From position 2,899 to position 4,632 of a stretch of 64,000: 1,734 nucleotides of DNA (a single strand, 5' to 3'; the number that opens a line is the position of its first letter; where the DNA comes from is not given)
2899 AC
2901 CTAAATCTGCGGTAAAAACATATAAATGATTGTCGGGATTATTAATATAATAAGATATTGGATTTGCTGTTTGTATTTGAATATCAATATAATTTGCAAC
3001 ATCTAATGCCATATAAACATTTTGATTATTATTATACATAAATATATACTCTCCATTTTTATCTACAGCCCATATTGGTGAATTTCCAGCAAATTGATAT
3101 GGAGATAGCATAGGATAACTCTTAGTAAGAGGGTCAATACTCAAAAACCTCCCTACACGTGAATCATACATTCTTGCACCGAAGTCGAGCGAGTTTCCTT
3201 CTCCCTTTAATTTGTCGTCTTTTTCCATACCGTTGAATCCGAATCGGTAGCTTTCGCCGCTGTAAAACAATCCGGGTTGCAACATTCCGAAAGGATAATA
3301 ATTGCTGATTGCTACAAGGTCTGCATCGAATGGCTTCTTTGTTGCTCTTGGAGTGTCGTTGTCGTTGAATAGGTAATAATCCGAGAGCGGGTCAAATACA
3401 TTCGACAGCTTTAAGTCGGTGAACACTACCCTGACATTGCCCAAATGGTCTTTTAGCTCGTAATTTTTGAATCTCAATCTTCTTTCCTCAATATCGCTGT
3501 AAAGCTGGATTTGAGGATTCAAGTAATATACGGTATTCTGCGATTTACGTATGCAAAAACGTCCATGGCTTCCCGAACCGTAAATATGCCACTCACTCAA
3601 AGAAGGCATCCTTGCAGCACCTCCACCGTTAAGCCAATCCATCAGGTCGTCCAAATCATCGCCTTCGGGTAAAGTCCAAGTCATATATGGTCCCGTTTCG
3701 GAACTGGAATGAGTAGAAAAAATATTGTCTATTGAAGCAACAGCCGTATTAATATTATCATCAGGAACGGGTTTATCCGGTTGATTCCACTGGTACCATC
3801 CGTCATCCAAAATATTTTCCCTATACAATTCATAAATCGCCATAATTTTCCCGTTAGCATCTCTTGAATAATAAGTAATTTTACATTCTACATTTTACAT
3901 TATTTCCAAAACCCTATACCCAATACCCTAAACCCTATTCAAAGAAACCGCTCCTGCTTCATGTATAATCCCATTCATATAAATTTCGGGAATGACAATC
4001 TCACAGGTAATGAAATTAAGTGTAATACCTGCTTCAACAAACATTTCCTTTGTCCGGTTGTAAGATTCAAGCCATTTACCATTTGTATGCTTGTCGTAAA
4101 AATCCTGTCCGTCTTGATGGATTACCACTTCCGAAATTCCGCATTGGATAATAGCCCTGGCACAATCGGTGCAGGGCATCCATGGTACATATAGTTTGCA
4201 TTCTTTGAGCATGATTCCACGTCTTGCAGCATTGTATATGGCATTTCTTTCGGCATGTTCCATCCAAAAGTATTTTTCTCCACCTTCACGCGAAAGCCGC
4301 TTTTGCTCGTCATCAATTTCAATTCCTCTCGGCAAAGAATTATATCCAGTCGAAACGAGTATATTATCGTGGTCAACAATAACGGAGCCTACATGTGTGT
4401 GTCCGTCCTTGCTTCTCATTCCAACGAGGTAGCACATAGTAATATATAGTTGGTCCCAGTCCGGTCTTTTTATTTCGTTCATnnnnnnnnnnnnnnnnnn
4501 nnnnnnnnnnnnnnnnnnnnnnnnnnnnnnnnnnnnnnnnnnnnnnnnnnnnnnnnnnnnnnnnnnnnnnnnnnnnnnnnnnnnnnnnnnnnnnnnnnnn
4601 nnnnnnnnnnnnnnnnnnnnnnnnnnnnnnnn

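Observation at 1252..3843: Orphan RHS core plus unknown C-terminal toxin domain, with a secreted YD-like gene where the immunity gene should be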

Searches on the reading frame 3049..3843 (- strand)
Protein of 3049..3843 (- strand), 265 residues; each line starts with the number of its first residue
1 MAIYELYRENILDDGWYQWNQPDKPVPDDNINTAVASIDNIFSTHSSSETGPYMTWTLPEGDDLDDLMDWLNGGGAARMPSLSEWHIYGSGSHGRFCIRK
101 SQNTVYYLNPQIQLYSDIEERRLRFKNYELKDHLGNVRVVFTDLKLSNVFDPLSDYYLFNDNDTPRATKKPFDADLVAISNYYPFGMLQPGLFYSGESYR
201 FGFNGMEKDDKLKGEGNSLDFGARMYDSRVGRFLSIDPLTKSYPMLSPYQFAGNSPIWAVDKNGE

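Call 36: find_related_loci(query=window:3049-3843:-, collection=genome_contigs, flank=10000)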
Query window:3049-3843:- (265 aa) in genome_contigs; peptide patterns used: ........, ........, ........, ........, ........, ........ (x = any residue, [..] = any of these).
380 stretches matched a pattern; 318 encode a relative of the query (tblastn E <= 1e-3); the best 80 are kept; 78 distinct loci.
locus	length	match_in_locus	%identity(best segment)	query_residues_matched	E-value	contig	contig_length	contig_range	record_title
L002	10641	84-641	44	81-264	2e-42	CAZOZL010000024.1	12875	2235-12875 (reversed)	MAG TPA_asm: uncultured Burkholderiales bacterium isolate SRP215229_co1_118 genome assembly, contig: NODE_3155_length_12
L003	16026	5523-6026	46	81-265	5e-40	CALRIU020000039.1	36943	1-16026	MAG: Hydrocarboniphaga daqingensis isolate JJ-AX1-329-3-mx-bin493 genome assembly, contig: JJ-MOM7-71-C177, whole genome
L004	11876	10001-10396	52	121-265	3e-39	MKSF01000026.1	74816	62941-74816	MAG: Bacteroidetes bacterium 47-18 scnpilot_p_inoc_scaffold_478, whole genome shotgun sequence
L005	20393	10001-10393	51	121-265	4e-39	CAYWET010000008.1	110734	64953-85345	MAG TPA_asm: uncultured Chryseobacterium sp. isolate SRP334346_co1_109 genome assembly, contig: NODE_251_length_110734_c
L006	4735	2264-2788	44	86-265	1e-38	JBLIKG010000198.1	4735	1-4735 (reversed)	MAG: Roseivirga sp. isolate 3300054695_141 Ga0535665_0032933, whole genome shotgun sequence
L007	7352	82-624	37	71-265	2e-38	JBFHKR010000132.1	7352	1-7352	MAG: Chlorobiota bacterium isolate Mix_sand07.2021.05.G.94 k141_848131_length_7352_cov_9.0000, whole genome shotgun sequ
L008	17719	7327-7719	51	121-264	1e-37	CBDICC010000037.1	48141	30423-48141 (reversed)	MAG: Cytophagales bacterium isolate c4877545-8144-4e01-aa96-86fd480a1874 genome assembly, contig: contig_37, whole genom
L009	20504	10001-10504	42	81-264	2e-37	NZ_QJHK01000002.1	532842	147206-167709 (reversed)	Flavobacterium cheongpyeongense strain IMCC34759 NODE_2_length_532842_cov_93.801072, whole genome shotgun sequence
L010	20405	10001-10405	48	118-265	4e-37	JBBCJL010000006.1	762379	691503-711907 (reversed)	MAG: Edaphocola sp. isolate MAG_CPA_31 P10A_000000117181, whole genome shotgun sequence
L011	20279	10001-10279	67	173-265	2e-37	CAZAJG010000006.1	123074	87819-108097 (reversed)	MAG TPA_asm: uncultured Owenweeksia sp. isolate SRP268394_co1_36 genome assembly, contig: NODE_134_length_123074_cov_6.0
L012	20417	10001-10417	48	107-265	7e-37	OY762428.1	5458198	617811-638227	MAG: Candidatus Kapabacteria bacterium isolate a44c304e-2480-4604-92e3-6035b9b042d9 genome assembly, chromosome: 1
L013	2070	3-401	49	121-265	7e-37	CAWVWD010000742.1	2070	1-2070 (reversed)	MAG TPA_asm: uncultured Saprospiraceae bacterium isolate ERR3589580_concoct_86 genome assembly, contig: ERZ7462777.73069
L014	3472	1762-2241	41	93-265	3e-36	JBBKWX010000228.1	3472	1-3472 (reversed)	MAG: Bacteroidia bacterium isolate metabat_bins.236 k119_2554602, whole genome shotgun sequence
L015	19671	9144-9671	44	73-265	3e-36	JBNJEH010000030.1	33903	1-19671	MAG: Bacteroidota bacterium isolate Y23_14dBSe4.bin.65 NODE_792_length_33903_cov_8.361880, whole genome shotgun sequence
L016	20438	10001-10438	44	98-264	4e-36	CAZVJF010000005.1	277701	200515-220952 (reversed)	MAG TPA_asm: uncultured Flavobacteriales bacterium isolate binchicken_co237_74 genome assembly, contig: NODE_26_length_2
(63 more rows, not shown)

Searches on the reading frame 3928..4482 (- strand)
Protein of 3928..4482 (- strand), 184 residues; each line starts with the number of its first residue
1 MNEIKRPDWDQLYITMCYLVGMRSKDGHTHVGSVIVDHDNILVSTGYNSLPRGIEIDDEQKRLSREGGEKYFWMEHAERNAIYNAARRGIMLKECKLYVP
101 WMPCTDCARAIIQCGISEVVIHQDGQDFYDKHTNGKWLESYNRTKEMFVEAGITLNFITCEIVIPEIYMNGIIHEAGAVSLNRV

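Call 3: search_protein_families(library=pfam, proteins=[window:3928-4482:-], max_evalue=1)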
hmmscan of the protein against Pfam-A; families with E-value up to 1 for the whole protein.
window:3928-4482:- (184 aa): 9 families
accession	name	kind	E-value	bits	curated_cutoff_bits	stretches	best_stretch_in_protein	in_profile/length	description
PF00383.29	dCMP_cyt_deam_1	-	1.4e-21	76.8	25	1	8-122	2-101/102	Cytidine and deoxycytidylate deaminase zinc-binding region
PF14437.12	MafB19-deam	-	2e-14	54.1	27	1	8-127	2-105/142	MafB19-like deaminase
PF18750.7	SNAD4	-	0.0093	16.4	27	1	75-113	32-73/130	Secreted Novel AID/APOBEC-like Deaminase 4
PF08210.17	APOBEC_N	-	0.011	16.2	25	1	74-114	45-88/170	APOBEC-like N-terminal domain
PF18771.7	APOBEC3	-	0.038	14.5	27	1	76-114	32-73/137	APOBEC3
PF18772.7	APOBEC2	-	0.068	13.6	26.8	1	94-113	72-91/175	APOBEC2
PF18778.7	NAD1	-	0.098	13.2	27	1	76-113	51-92/175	Novel AID APOBEC clade 1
PF18782.7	NAD2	-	0.12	13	27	1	76-113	56-96/179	Novel AID APOBEC clade 2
PF18775.7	APOBEC4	-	0.16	12.6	27.2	1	97-113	3-19/74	APOBEC4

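Call 4: search_protein_families(library=ncbifam, proteins=[window:3928-4482:-], max_evalue=1)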
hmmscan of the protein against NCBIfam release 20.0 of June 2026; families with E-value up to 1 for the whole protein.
window:3928-4482:- (184 aa): 4 families
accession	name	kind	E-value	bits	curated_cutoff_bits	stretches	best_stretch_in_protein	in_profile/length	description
NF041025.1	antiphage_deaminase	equivalog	2.1e-17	63.1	400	2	76-120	339-384/437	anti-phage dCTP deaminase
TIGR02571.1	ComEB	equivalog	9.2e-16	58.2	219.45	1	6-125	2-118/151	ComE operon protein 2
TIGR00326.1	eubact_ribD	equivalog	9e-05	21.8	156.35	1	75-122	43-93/343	bifunctional diaminohydroxyphosphoribosylaminopyrimidine deaminase/5-amino-6-(5-phosphoribosylamino)uracil reductase RibD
NF008113.2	PRK10860.1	equivalog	0.0042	16.9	150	1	90-121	72-103/165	tRNA adenosine(34) deaminase TadA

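Call 59: find_related_loci(query=window:3931-4482:-, collection=metagenome_contigs, flank=8000)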
Query window:3931-4482:- (184 aa) in metagenome_contigs; peptide patterns used: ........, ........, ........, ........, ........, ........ (x = any residue, [..] = any of these).
263 stretches matched a pattern; 123 encode a relative of the query (tblastn E <= 1e-3); the best 80 are kept; 80 distinct loci.
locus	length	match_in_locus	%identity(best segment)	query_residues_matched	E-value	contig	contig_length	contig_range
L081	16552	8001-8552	97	1-184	9e-124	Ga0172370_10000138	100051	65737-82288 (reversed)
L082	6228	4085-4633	86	1-183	5e-111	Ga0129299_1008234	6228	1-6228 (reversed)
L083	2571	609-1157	85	1-183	2e-114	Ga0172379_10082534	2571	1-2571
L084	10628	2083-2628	78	1-182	4e-99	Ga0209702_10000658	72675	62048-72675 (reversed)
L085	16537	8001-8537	78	3-182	5e-99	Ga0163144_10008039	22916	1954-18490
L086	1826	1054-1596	77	2-182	2e-104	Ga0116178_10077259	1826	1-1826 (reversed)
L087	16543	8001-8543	76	2-183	9e-98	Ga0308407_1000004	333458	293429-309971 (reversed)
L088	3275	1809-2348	75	4-183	3e-99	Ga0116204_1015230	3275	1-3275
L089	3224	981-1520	75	4-183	2e-99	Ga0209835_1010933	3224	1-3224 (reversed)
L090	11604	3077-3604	77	1-176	3e-97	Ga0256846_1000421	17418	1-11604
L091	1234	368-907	74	3-182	2e-104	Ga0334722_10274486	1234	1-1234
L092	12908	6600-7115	79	4-175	1e-96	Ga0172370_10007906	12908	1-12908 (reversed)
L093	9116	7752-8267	79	4-175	1e-96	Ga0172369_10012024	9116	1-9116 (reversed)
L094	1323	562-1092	76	4-181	2e-103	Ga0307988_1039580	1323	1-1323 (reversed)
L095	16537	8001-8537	76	4-183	5e-96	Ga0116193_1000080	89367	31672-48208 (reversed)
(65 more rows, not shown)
